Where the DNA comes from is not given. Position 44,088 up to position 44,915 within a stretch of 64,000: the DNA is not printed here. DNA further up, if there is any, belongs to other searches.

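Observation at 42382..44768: Surface protein with a Cys-containing C-terminal tag adjacent to a CPBP intramembrane protease: candidate second, myxosortase-like sorting system inside an exosortase locus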

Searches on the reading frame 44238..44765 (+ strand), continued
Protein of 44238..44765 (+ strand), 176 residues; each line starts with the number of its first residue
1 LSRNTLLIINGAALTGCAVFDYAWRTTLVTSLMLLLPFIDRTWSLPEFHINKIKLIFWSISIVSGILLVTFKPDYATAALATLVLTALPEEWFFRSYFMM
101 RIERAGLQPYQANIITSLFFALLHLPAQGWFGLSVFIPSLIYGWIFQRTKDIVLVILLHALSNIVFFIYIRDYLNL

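Call 43: predict_structure(alignment_id=A1)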
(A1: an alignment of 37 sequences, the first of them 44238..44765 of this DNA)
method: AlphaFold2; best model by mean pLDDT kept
length: 176 residues; sequences in the alignment: 37
mean_pLDDT: 91.1   pTM: 0.85
mean pLDDT of the five models: 91.1, 90.9, 90.7, 90.6, 83.3
residues with pLDDT >= 90: 127; 70-90: 38; 50-70: 11; < 50: 0
segments of 3 or more residues with pLDDT < 50: none
pLDDT, mean of each block of 10 residues (from residue 1): 70 69 81 92 89 97 98 97 96 96 95 97 91 95 97 98 95 85
secondary structure, 60 per line:
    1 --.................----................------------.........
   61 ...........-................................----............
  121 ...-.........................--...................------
elements in order: H3-19 H24-39 H52-71 H73-104 H109-123 H125-149 H152-170

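Call 46: find_encoding_contigs(protein=P0033, flank=7000, max_places=1)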
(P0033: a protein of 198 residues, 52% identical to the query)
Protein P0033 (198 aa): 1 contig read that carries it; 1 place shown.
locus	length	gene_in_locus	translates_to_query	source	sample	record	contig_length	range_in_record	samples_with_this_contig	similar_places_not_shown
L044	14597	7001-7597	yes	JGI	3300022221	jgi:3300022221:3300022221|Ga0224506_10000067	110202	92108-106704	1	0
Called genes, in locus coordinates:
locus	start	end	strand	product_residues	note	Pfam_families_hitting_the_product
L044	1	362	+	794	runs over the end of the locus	PF23914:TPR_CcmH_CycH, PF00515:TPR_1 (weak), PF07719:TPR_2 (weak), PF12569:NatA_aux_su (weak), PF13432:TPR_16 (weak), PF14559:TPR_19 (weak), PF23914:TPR_CcmH_CycH, PF25063:ARM_TT21_C (weak), +25 more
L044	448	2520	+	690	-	PF01590:GAF (weak), PF13185:GAF_2 (faint), PF02518:HATPase_c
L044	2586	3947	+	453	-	PF00072:Response_reg, PF00158:Sigma54_activat, PF14532:Sigma54_activ_2, PF25601:AAA_lid_14, PF02954:HTH_8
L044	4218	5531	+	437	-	PF03349:Toluene_X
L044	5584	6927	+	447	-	-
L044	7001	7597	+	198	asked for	PF02517:Rce1-like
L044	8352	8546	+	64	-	-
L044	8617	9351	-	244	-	PF10972:CsiV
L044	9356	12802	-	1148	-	PF14814:UB2H (faint), PF17757:UvrB_inter, PF21132:MFD_D3, PF02559:CarD_TRCF_RID, PF00270:DEAD, PF04851:ResIII, PF00271:Helicase_C, PF03461:TRCF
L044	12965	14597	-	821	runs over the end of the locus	PF23914:TPR_CcmH_CycH, PF00515:TPR_1 (weak), PF07719:TPR_2 (weak), PF14559:TPR_19, PF12895:ANAPC3, PF23914:TPR_CcmH_CycH, PF14559:TPR_19, PF23914:TPR_CcmH_CycH, +30 more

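Call 47: find_encoding_contigs(protein=P0090, flank=7000, max_places=1)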
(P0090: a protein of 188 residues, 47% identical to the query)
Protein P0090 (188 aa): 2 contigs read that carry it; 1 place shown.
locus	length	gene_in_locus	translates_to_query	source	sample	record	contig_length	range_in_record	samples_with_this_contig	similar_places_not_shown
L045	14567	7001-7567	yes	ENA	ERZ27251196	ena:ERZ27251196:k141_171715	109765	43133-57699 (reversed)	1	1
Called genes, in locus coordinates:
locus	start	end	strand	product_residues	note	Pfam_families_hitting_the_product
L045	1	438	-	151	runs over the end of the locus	-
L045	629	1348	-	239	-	-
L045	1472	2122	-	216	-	-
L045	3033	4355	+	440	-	PF03349:Toluene_X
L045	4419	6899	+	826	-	PF17963:Big_9, PF17803:Cadherin_4, PF17892:Cadherin_5, PF17963:Big_9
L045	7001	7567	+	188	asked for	PF02517:Rce1-like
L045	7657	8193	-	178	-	-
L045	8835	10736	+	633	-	PF00515:TPR_1 (faint), PF07719:TPR_2 (faint), PF12895:ANAPC3 (faint), PF13414:TPR_11 (weak), PF23914:TPR_CcmH_CycH (weak), PF25062:ARM_TT21_N (weak), PF00685:Sulfotransfer_1, PF13469:Sulfotransfer_3, +12 more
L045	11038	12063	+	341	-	PF01548:DEDD_Tnp_IS110, PF02371:Transposase_20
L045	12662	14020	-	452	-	PF00072:Response_reg, PF00158:Sigma54_activat, PF01078:Mg_chelatase (faint), PF14532:Sigma54_activ_2, PF25601:AAA_lid_14, PF02954:HTH_8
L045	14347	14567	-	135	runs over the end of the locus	PF00072:Response_reg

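Call 48: find_encoding_contigs(protein=P0020, flank=7000, max_places=1)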
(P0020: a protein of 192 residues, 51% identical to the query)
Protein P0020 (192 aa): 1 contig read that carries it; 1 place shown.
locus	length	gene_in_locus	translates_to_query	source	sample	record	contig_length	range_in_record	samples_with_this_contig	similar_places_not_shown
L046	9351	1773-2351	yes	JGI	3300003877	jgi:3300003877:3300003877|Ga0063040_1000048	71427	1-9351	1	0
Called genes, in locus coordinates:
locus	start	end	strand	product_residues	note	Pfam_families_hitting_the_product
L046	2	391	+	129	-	?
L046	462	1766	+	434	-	-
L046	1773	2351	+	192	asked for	PF02517:Rce1-like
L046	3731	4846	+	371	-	PF00515:TPR_1, PF13181:TPR_8, PF13414:TPR_11, PF13489:Methyltransf_23, PF13847:Methyltransf_31, PF08241:Methyltransf_11, PF08242:Methyltransf_12, PF13649:Methyltransf_25, +6 more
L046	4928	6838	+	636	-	PF00515:TPR_1 (faint), PF07719:TPR_2 (faint), PF12895:ANAPC3 (faint), PF14559:TPR_19, PF13414:TPR_11 (weak), PF14559:TPR_19 (weak), PF00685:Sulfotransfer_1, PF13469:Sulfotransfer_3, +13 more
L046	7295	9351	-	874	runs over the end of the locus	PF00801:PKD (faint), PF17892:Cadherin_5, PF17963:Big_9, PF16403:Bact_surface_Ig-like, PF02494:HYR (weak), PF16403:Bact_surface_Ig-like, PF18981:InlK_D3 (weak), PF16403:Bact_surface_Ig-like, +5 more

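Call 50: fold_search(model_id=the predicted structure, library=pdb)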
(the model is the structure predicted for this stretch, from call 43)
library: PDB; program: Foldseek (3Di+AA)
matches with E <= 10: 109; with E <= 0.001: 0
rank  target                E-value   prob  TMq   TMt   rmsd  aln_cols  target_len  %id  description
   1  4bem_J                1.5e+00  0.08  0.17  0.17  17.9       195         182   12  Crystal structure of the F-type ATP synthase c-ring from Acetobacterium woodii. (released 2014-03-26)
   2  7obq_u                1.9e+00  0.09  0.23  0.14  14.3       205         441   12  SRP-SR at the distal site conformation (released 2021-07-21)
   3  4dzv_A                1.9e+00  0.04  0.14  0.13  15.8       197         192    8  Complex of 4-alpha/beta bound to gp41-5 (released 2012-05-02)
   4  6o7u_o                2.0e+00  0.10  0.21  0.22  14.6       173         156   11  Saccharomyces cerevisiae V-ATPase Stv1-VO (released 2019-04-03)
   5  9fw5                  2.1e+00  0.08  0.20  0.18  16.9       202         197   10  Retroaldolase 17 (RAD17) (released 2025-07-09)
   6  9ijm_C                2.1e+00  0.04  0.16  0.15  19.4       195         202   11  Bacterial flagellar sodium-driven stator PomA5PomB2 with 100 mM NaCl and 0.1 mM phenamil (released 2025-01-01)
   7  7cff                  2.4e+00  0.09  0.20  0.22  17.3       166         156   14  Structure of the thermostabilized transmembrane domain of the bacterial CNNM/CorC family Mg2+ transporter in complex wit (released 2021-02-24)
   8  2lqg_MODEL_1_A        2.4e+00  0.04  0.15  0.17  15.5       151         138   10  Solution Structure of the R4 domain of talin (released 2013-02-13)
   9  7nfx_u                2.5e+00  0.08  0.20  0.19  15.8       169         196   11  Mammalian ribosome nascent chain complex with SRP and SRP receptor in early state A (released 2021-06-02)
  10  5m73_G                3.1e+00  0.07  0.23  0.21  14.2       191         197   12  Structure of the human SRP S domain with SRP72 RNA-binding domain (released 2016-12-07)
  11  5x5y_G                3.1e+00  0.04  0.16  0.10  17.4       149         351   13  A membrane protein complex (released 2017-04-05)
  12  4p3f_B                3.2e+00  0.08  0.19  0.17  15.6       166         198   13  Structure of the human SRP68-RBD (released 2014-04-16)
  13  8j57_a                3.2e+00  0.04  0.16  0.14  14.7       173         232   13  Cryo-EM structure of Mycobacterium tuberculosis ATP synthase Fo in complex with bedaquiline(BDQ) (released 2024-05-01)
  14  5yil_B                3.4e+00  0.09  0.27  0.07  14.2       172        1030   15  Hoisting-loop in bacterial multidrug exporter AcrB is a highly flexible hinge that enables the large motion of the sub (released 2017-11-15)
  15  1y5i_C                3.4e+00  0.05  0.21  0.18  17.4       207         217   14  The crystal structure of the NarGHI mutant NarI-K86A (released 2005-03-08)
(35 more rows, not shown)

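Call 52: search_protein_representatives(alignment_id=A1)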
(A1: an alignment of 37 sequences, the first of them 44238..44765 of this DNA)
Query: 37 sequences, 177 profile positions. Proteins with E-value up to 0.001 (for the whole library): 9103; up to 1e-10: 528; up to 1e-30: 73. The best 150 are listed.
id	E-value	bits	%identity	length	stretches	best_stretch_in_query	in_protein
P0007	5.5e-68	244.5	-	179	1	2-170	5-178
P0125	5.8e-65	234.7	-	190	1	1-175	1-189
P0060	5.9e-63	228.2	-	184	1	1-174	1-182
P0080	3.8e-62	225.5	-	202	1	1-174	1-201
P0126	3.5e-61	222.4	-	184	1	4-174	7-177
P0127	7.7e-60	218.0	-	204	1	1-174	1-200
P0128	2.5e-58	213.1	-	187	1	3-175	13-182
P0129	2.6e-56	206.5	-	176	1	5-174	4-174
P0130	2.0e-55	203.6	-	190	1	5-173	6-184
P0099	3.4e-55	202.8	-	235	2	51-175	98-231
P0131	1.9e-54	200.4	-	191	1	2-175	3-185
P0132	5.1e-54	199.0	-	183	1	3-175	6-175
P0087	3.8e-53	196.2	-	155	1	33-174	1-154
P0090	2.7e-52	193.4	-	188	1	33-174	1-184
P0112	4.0e-52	192.8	-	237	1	5-175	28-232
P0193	2.1e-29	118.8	-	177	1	6-168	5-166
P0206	2.0e-24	102.7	-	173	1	7-167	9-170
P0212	5.3e-22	94.7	-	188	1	11-169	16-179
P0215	4.0e-19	85.4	-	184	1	31-167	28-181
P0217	2.7e-18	82.6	-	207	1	77-171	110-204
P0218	5.6e-18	81.6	-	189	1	7-168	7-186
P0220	3.3e-17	79.1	-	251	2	74-173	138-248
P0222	8.8e-17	77.7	-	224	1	74-170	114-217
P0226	3.5e-16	75.8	-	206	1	76-167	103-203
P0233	1.3e-15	74.0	-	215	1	24-164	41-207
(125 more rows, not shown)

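Call 62: search_protein_families(library=ncbifam, proteins=[P0193, P0206, P0212, P0215, P0217, P0218, P0220, P0222, P0226, P0233], max_evalue=1e-8)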
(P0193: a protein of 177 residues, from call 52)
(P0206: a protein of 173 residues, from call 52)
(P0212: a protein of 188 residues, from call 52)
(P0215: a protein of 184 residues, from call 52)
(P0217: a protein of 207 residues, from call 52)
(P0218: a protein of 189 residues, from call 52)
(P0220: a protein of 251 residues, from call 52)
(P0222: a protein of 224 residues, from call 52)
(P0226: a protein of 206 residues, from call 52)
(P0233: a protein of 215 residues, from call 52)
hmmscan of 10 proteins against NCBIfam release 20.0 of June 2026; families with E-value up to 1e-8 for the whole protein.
P0193 (177 aa): 4 families
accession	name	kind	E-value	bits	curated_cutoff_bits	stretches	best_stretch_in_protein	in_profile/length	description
NF033192.3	CPBP_JDVT_MrtJ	equivalog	2e-12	47.7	75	1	108-165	39-96/98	JDVT-CTERM system glutamic-type intramembrane protease MrtJ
NF040914.1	Mrt_core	domain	6.2e-12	45.5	100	1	79-165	3-102/108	myxosortase family intramembrane protease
NF040594.1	CPBP_fam_MrtC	equivalog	4.8e-10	39.5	195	0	80-165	118-216/221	myxosortase MrtC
NF040674.1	CPBP_fam_MrtP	equivalog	4.5e-09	36.3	250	0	81-163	250-345/354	myxosortase MrtP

P0206 (173 aa): 5 families
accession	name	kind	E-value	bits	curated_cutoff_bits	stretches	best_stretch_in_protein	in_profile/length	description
NF040914.1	Mrt_core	domain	6.3e-15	55.2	100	1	83-169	2-101/108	myxosortase family intramembrane protease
NF033192.3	CPBP_JDVT_MrtJ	equivalog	1.7e-14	54.3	75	1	94-171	10-97/98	JDVT-CTERM system glutamic-type intramembrane protease MrtJ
NF040674.1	CPBP_fam_MrtP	equivalog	3.3e-13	49.8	250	1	91-169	255-346/354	myxosortase MrtP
NF040594.1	CPBP_fam_MrtC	equivalog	5.9e-11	42.5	195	1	76-167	109-213/221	myxosortase MrtC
NF040589.1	CPBP_Synerg_MrtS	equivalog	9.5e-11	42.2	130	1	86-167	77-161/170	Synerg-CTERM system glutamic-type intramembrane protease MrtS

P0212 (188 aa): 4 families
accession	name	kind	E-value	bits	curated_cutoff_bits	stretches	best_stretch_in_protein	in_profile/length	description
NF040674.1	CPBP_fam_MrtP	equivalog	5.9e-11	42.4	250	1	90-179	247-349/354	myxosortase MrtP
NF040914.1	Mrt_core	domain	6.2e-11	42.3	100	1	92-179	4-104/108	myxosortase family intramembrane protease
NF033192.3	CPBP_JDVT_MrtJ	equivalog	2.5e-10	40.9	75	1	98-178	7-97/98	JDVT-CTERM system glutamic-type intramembrane protease MrtJ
NF040594.1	CPBP_fam_MrtC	equivalog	7.7e-10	38.9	195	1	91-175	118-214/221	myxosortase MrtC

P0215 (184 aa): 9 families
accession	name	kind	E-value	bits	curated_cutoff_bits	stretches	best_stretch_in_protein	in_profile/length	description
NF040674.1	CPBP_fam_MrtP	equivalog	1.7e-36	126.5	250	1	92-179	249-345/354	myxosortase MrtP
NF040914.1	Mrt_core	domain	9.4e-29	99.6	100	1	91-179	3-100/108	myxosortase family intramembrane protease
NF040589.1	CPBP_Synerg_MrtS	equivalog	2.5e-28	99.4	130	1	27-178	6-161/170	Synerg-CTERM system glutamic-type intramembrane protease MrtS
NF040594.1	CPBP_fam_MrtC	equivalog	3.5e-27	95.6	195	1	55-179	76-214/221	myxosortase MrtC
NF040593.1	CPBP_fam_MrtX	exception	4.6e-22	79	180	1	92-180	134-229/238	myxosortase MrtX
NF033192.3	CPBP_JDVT_MrtJ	equivalog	1.5e-18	67.3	75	1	96-182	5-97/98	JDVT-CTERM system glutamic-type intramembrane protease MrtJ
NF041647.1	ABC_perm_CPBP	equivalog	2.7e-14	52.8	435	1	90-181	544-631/636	ABC transporter permease subunit/CPBP intramembrane protease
NF040915.1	CPBP_fam_MrtZ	exception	3.2e-11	43.2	325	1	93-179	169-263/275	myxosortase MrtZ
NF047635.1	CPBP_Sphingo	equivalog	4.4e-11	42.6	225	1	29-181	72-235/237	CPBP family intramembrane glutamic endopeptidase, BDIM_20840 family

P0217 (207 aa): 9 families
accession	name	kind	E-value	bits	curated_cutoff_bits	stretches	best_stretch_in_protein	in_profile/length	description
NF040674.1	CPBP_fam_MrtP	equivalog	1.9e-40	139.5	250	1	109-200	246-347/354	myxosortase MrtP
NF040914.1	Mrt_core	domain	3.1e-31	107.6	100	1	111-202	3-104/108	myxosortase family intramembrane protease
NF040594.1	CPBP_fam_MrtC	equivalog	1.4e-29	103.4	195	1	67-202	72-218/221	myxosortase MrtC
NF040589.1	CPBP_Synerg_MrtS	equivalog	4e-24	85.7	130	1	41-197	9-161/170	Synerg-CTERM system glutamic-type intramembrane protease MrtS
NF040593.1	CPBP_fam_MrtX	exception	1.7e-20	73.9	180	1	113-205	135-235/238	myxosortase MrtX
NF040915.1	CPBP_fam_MrtZ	exception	1.1e-16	61.1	325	1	115-206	172-271/275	myxosortase MrtZ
NF041647.1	ABC_perm_CPBP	equivalog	1.7e-16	60.1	435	1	10-202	426-633/636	ABC transporter permease subunit/CPBP intramembrane protease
NF033192.3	CPBP_JDVT_MrtJ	equivalog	5.1e-16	59.2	75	1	121-200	10-96/98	JDVT-CTERM system glutamic-type intramembrane protease MrtJ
NF040590.1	CPBP_Pyro_MrtA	exception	5.1e-09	36.7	200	1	35-201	28-190/194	CPBP family archaeomyxosortase MrtA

P0218 (189 aa): 8 families
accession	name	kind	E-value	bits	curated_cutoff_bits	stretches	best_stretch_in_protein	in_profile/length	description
NF040674.1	CPBP_fam_MrtP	equivalog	6.1e-23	81.9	250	1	94-180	248-342/354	myxosortase MrtP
NF040914.1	Mrt_core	domain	5.5e-21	74.6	100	1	95-183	4-100/108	myxosortase family intramembrane protease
NF033192.3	CPBP_JDVT_MrtJ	equivalog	1.6e-17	64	75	1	96-186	2-97/98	JDVT-CTERM system glutamic-type intramembrane protease MrtJ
NF040589.1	CPBP_Synerg_MrtS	equivalog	1.4e-16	61.1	130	1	67-182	45-161/170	Synerg-CTERM system glutamic-type intramembrane protease MrtS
NF040594.1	CPBP_fam_MrtC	equivalog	5.6e-16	58.9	195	1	94-180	117-211/221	myxosortase MrtC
NF040593.1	CPBP_fam_MrtX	exception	1.4e-12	47.9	180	1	92-180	131-225/238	myxosortase MrtX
NF040915.1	CPBP_fam_MrtZ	exception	8.7e-11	41.7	325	1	99-178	172-258/275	myxosortase MrtZ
NF041647.1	ABC_perm_CPBP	equivalog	4e-09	35.8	435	1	82-180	533-626/636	ABC transporter permease subunit/CPBP intramembrane protease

P0220 (251 aa): 7 families
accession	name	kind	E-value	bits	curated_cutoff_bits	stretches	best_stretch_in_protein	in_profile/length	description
NF040594.1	CPBP_fam_MrtC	equivalog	3e-47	161.2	195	1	52-247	42-221/221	myxosortase MrtC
NF040674.1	CPBP_fam_MrtP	equivalog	3e-40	138.8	250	1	137-248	243-353/354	myxosortase MrtP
NF040914.1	Mrt_core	domain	6e-36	122.8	100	1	141-248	2-108/108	myxosortase family intramembrane protease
NF040593.1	CPBP_fam_MrtX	exception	7.6e-28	97.9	180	1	90-244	79-232/238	myxosortase MrtX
NF040915.1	CPBP_fam_MrtZ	exception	1.9e-23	83.2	325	1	138-245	163-268/275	myxosortase MrtZ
NF033192.3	CPBP_JDVT_MrtJ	equivalog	4e-19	69.1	75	1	147-243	5-97/98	JDVT-CTERM system glutamic-type intramembrane protease MrtJ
NF040589.1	CPBP_Synerg_MrtS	equivalog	4.3e-16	59.6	130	1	146-242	79-164/170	Synerg-CTERM system glutamic-type intramembrane protease MrtS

P0222 (224 aa): 9 families
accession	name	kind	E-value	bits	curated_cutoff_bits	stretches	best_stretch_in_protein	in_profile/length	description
NF040594.1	CPBP_fam_MrtC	equivalog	2.8e-56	190.7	195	1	17-219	6-221/221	myxosortase MrtC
NF040674.1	CPBP_fam_MrtP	equivalog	1.6e-52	179.2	250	2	116-217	246-350/354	myxosortase MrtP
NF040914.1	Mrt_core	domain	1.2e-36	125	100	1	117-217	2-105/108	myxosortase family intramembrane protease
NF040593.1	CPBP_fam_MrtX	exception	1.8e-30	106.6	180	1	106-215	121-231/238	myxosortase MrtX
NF040589.1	CPBP_Synerg_MrtS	equivalog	1.3e-24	87.2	130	1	40-213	2-163/170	Synerg-CTERM system glutamic-type intramembrane protease MrtS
NF033192.3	CPBP_JDVT_MrtJ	equivalog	2.3e-18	66.7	75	1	122-215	4-97/98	JDVT-CTERM system glutamic-type intramembrane protease MrtJ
NF040915.1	CPBP_fam_MrtZ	exception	8e-16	58.2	325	1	117-216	165-267/275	myxosortase MrtZ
NF041647.1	ABC_perm_CPBP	equivalog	1.7e-10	40.3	435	1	116-218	543-635/636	ABC transporter permease subunit/CPBP intramembrane protease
TIGR04162.1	exo_VPEID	exception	4.3e-09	35.9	150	1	121-213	420-503/516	exosortase E/protease, VPEID-CTERM system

P0226 (206 aa): 7 families
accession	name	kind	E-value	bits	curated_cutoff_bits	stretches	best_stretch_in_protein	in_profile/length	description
NF040594.1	CPBP_fam_MrtC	equivalog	1.6e-31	109.8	195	1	66-201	78-214/221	myxosortase MrtC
NF040674.1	CPBP_fam_MrtP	equivalog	2.6e-30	106.1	250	1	106-205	249-349/354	myxosortase MrtP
NF040914.1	Mrt_core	domain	3.7e-29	100.9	100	1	106-204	4-103/108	myxosortase family intramembrane protease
NF040593.1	CPBP_fam_MrtX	exception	1.2e-19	71.2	180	1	99-203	127-230/238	myxosortase MrtX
NF033192.3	CPBP_JDVT_MrtJ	equivalog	1.3e-15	57.9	75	1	110-204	5-97/98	JDVT-CTERM system glutamic-type intramembrane protease MrtJ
NF040915.1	CPBP_fam_MrtZ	exception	1.2e-12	47.8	325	1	109-202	171-264/275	myxosortase MrtZ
NF040589.1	CPBP_Synerg_MrtS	equivalog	2.6e-11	44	130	1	56-200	28-161/170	Synerg-CTERM system glutamic-type intramembrane protease MrtS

P0233 (215 aa): 8 families
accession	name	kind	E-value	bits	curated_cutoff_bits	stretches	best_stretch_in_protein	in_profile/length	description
NF040674.1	CPBP_fam_MrtP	equivalog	1.3e-31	110.4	250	1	113-212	249-349/354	myxosortase MrtP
NF040594.1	CPBP_fam_MrtC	equivalog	3e-27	95.8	195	1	67-210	69-216/221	myxosortase MrtC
NF040914.1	Mrt_core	domain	4e-27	94.4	100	1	113-212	4-104/108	myxosortase family intramembrane protease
NF033192.3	CPBP_JDVT_MrtJ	equivalog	7.3e-19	68.3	75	1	118-208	6-94/98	JDVT-CTERM system glutamic-type intramembrane protease MrtJ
NF040589.1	CPBP_Synerg_MrtS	equivalog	8.6e-18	65.1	130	1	46-208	5-162/170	Synerg-CTERM system glutamic-type intramembrane protease MrtS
NF040593.1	CPBP_fam_MrtX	exception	1.6e-17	64.1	180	1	108-210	129-230/238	myxosortase MrtX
NF040915.1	CPBP_fam_MrtZ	exception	5.4e-11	42.4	325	1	117-210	171-265/275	myxosortase MrtZ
NF041647.1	ABC_perm_CPBP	equivalog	1e-10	41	435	1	121-211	554-632/636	ABC transporter permease subunit/CPBP intramembrane protease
